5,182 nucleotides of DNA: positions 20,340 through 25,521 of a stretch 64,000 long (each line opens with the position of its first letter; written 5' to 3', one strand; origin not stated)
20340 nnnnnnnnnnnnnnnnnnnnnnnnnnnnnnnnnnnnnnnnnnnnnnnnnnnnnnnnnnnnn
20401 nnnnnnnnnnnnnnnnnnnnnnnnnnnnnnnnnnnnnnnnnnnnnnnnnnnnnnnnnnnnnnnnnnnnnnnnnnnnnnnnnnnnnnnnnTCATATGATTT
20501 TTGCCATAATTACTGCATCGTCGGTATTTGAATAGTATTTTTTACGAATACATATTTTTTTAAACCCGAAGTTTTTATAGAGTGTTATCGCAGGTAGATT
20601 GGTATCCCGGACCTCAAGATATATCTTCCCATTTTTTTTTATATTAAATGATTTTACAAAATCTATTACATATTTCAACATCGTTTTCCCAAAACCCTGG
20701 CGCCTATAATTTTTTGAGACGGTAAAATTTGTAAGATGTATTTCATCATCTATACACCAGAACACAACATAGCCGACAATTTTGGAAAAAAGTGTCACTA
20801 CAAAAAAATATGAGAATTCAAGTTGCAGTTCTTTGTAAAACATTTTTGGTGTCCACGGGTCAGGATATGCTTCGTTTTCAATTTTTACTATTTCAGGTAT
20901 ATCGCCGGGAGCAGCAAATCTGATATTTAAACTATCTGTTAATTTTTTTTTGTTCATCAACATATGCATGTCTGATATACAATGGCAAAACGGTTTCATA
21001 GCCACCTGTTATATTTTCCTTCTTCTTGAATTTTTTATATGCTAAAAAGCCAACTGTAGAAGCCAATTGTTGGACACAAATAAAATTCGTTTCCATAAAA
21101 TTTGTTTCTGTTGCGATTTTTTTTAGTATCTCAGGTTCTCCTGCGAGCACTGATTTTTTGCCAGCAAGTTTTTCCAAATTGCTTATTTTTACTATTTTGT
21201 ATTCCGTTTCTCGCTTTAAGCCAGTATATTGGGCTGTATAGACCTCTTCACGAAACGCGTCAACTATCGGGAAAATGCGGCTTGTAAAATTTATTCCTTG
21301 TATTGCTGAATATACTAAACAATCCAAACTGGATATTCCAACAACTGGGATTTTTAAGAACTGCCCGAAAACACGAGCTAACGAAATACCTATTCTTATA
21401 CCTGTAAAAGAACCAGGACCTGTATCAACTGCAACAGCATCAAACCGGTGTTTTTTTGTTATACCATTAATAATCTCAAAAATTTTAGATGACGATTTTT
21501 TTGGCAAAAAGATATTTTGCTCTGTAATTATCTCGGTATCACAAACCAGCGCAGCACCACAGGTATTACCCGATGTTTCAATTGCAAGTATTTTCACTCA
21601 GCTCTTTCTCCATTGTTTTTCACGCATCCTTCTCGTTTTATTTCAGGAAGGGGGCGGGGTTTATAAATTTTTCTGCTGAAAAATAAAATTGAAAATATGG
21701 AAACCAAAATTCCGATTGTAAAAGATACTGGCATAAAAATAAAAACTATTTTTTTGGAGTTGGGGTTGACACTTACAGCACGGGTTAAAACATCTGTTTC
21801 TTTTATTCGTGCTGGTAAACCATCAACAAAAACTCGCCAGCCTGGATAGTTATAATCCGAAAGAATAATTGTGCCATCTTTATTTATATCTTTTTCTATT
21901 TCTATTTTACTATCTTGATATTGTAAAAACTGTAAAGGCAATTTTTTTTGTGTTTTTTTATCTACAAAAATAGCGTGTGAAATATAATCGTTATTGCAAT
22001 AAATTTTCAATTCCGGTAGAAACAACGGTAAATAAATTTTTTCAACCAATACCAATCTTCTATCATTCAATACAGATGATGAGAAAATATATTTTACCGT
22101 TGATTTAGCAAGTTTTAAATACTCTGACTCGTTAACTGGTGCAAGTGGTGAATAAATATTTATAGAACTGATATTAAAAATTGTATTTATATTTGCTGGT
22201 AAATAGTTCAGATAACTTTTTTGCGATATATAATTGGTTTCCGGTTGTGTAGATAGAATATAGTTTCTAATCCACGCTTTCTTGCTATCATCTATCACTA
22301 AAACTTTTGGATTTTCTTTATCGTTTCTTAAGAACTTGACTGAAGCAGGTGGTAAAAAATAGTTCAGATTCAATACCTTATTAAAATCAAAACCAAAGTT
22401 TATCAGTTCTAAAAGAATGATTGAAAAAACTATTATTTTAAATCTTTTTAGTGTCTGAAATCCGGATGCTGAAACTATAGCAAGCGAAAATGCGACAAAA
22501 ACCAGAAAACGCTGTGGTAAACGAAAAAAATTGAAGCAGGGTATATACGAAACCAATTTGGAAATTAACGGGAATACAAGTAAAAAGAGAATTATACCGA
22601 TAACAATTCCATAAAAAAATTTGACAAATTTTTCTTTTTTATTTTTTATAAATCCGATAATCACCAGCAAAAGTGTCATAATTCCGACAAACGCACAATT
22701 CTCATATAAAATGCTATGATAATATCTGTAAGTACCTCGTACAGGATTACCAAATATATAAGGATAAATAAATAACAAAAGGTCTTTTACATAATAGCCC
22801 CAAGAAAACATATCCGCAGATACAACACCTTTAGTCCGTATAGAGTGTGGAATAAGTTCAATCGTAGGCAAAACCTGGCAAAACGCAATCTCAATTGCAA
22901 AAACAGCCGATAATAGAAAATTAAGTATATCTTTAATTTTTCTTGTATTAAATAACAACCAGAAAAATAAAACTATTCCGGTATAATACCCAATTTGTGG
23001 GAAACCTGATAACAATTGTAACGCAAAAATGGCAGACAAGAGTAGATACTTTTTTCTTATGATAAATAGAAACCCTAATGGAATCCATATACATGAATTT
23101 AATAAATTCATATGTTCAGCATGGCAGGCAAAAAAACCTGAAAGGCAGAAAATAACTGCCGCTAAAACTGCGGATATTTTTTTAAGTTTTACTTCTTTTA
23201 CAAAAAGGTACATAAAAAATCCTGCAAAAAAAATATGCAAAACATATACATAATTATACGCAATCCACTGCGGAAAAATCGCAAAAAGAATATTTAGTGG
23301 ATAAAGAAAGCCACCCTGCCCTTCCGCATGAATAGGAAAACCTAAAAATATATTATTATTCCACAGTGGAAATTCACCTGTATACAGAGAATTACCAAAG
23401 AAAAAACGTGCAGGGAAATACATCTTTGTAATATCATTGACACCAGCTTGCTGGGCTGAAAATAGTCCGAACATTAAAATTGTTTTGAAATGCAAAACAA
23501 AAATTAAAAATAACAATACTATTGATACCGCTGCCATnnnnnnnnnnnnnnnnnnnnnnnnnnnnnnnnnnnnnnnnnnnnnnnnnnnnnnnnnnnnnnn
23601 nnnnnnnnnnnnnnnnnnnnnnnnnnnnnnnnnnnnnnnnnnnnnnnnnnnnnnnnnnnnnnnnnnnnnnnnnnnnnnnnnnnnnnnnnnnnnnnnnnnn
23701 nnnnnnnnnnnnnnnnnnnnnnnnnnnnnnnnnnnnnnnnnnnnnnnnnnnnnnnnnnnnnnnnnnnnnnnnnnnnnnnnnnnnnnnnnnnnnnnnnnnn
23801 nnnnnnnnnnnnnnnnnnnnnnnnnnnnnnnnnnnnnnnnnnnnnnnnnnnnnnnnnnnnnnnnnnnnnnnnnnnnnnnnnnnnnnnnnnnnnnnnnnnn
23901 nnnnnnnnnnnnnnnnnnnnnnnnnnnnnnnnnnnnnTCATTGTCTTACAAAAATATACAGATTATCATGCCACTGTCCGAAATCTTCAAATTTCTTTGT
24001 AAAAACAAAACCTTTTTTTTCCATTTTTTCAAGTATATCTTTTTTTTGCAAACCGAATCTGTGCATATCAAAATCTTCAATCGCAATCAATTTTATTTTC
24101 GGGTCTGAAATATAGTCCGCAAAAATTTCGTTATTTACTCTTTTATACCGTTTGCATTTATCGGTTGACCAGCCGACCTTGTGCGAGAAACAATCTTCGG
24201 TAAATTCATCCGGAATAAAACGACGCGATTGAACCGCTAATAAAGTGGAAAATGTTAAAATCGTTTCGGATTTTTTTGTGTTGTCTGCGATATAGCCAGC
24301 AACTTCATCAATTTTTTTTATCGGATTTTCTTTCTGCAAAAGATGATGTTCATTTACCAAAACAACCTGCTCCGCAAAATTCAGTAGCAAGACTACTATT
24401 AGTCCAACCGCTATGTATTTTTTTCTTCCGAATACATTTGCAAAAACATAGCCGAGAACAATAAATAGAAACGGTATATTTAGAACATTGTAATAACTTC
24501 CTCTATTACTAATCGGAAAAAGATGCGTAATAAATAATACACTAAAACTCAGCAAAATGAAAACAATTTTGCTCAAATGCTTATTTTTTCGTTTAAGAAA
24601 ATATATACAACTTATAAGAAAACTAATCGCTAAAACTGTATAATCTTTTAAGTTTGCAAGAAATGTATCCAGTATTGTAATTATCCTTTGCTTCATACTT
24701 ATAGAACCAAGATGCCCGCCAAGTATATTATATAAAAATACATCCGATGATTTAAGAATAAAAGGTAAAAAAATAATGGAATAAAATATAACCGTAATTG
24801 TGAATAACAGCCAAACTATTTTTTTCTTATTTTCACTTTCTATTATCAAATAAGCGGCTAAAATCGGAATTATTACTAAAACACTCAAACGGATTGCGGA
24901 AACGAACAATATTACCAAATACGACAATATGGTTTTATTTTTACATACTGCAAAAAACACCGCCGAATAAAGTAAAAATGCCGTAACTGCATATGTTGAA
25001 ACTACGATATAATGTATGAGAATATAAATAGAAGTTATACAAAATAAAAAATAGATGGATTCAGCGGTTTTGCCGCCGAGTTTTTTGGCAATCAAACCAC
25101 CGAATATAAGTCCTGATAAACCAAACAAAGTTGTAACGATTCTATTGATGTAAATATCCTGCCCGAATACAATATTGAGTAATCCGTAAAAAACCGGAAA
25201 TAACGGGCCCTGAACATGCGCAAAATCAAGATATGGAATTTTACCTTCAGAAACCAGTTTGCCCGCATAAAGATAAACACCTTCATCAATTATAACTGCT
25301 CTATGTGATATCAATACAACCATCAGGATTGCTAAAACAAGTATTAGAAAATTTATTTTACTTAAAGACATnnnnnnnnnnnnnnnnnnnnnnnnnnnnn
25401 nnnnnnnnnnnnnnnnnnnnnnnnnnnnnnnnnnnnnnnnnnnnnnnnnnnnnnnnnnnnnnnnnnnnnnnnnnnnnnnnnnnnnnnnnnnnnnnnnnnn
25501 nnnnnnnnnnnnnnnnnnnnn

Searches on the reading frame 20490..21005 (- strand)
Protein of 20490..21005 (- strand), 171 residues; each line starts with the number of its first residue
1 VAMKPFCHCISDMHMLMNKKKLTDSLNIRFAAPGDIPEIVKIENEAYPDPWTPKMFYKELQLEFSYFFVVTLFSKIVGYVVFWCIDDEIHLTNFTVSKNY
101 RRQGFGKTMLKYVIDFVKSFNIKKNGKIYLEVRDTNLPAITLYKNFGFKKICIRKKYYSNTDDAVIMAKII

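Call 73: search_protein_families(library=pfam, proteins=[window:20490-21005:-], max_evalue=0.00001)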
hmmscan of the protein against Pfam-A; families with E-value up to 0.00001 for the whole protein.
window:20490-21005:- (171 aa): 5 families
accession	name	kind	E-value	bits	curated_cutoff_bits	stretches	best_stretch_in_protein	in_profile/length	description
PF00583.31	Acetyltransf_1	-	2e-19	70.4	20.7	1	37-148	2-116/116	Acetyltransferase (GNAT) family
PF13508.13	Acetyltransf_7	-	1.1e-13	51.8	27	1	65-150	3-84/84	Acetyltransferase (GNAT) domain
PF13673.13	Acetyltransf_10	-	1.8e-11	44.5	23.6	1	51-151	17-110/128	Acetyltransferase (GNAT) domain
PF13420.13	Acetyltransf_4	-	8.5e-07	29.6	24.3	1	63-159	47-145/155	Acetyltransferase (GNAT) domain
PF08445.16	FR47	-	4e-06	27.2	22.1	1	72-155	4-82/86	FR47-like protein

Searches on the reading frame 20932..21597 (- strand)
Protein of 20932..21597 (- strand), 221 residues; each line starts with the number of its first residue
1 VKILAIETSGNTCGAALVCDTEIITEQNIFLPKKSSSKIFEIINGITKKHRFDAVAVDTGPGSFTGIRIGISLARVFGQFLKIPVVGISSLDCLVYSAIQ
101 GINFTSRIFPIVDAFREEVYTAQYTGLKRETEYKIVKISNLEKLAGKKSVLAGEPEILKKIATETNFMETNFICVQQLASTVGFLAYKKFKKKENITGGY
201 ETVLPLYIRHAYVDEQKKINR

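Call 73: search_protein_families(library=pfam, proteins=[window:20932-21597:-], max_evalue=0.00001)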
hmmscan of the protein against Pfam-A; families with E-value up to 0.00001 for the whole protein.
window:20932-21597:- (221 aa): 1 family
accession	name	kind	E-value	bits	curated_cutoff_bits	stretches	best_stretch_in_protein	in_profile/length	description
PF00814.31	TsaD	-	1e-16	61.9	24.8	1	49-165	48-165/264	tRNA N6-adenosine threonylcarbamoyltransferase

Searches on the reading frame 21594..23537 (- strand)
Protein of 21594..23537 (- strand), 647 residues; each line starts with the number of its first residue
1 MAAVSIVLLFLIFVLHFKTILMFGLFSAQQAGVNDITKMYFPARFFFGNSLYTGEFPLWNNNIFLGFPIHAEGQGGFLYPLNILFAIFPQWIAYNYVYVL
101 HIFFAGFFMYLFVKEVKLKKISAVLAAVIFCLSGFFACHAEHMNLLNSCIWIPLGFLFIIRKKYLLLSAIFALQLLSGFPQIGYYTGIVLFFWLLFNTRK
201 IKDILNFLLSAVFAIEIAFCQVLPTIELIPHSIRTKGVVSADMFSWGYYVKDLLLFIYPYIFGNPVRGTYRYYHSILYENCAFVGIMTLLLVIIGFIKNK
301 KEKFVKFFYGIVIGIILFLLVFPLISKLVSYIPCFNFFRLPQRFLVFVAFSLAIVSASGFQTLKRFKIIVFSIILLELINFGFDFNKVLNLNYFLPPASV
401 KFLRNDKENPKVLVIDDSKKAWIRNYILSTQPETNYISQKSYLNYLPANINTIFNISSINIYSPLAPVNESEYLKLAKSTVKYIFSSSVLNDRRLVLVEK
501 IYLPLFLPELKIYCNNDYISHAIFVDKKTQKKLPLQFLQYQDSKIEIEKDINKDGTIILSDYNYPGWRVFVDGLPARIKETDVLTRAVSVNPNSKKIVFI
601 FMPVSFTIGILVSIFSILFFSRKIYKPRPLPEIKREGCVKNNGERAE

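Call 73: search_protein_families(library=pfam, proteins=[window:21594-23537:-], max_evalue=0.00001)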
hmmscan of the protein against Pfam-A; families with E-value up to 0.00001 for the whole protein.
window:21594-23537:- (647 aa): 1 family
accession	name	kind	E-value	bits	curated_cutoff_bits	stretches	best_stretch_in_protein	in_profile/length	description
PF09586.16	YfhO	-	2e-15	56.7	28.5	1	7-379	3-379/835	Bacterial membrane protein YfhO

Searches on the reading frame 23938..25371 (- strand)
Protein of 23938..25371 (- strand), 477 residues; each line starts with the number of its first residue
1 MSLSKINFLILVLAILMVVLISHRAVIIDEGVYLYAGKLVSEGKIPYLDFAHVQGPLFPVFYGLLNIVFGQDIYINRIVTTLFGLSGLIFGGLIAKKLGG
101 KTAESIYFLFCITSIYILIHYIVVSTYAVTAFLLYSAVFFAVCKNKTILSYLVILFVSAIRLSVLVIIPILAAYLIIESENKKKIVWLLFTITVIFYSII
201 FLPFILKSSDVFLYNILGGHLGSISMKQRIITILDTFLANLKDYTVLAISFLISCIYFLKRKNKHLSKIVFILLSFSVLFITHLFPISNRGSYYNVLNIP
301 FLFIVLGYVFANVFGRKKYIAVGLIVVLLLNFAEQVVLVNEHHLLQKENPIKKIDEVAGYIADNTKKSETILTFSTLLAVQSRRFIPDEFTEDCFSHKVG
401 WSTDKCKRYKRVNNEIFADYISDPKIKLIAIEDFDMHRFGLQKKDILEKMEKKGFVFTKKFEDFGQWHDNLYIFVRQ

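Call 73: search_protein_families(library=pfam, proteins=[window:23938-25371:-], max_evalue=0.00001)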
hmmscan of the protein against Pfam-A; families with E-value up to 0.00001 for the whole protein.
window:23938-25371:- (477 aa): 0 families

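Call 80: search_protein_families(library=pfam, proteins=[window:23938-25371:-], max_evalue=0.01)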
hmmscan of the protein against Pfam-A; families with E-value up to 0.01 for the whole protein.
window:23938-25371:- (477 aa): 1 family
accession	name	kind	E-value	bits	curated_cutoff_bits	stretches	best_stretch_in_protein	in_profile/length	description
PF14897.12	EpsG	-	3e-05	23.8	30.1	1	8-339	2-315/326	EpsG family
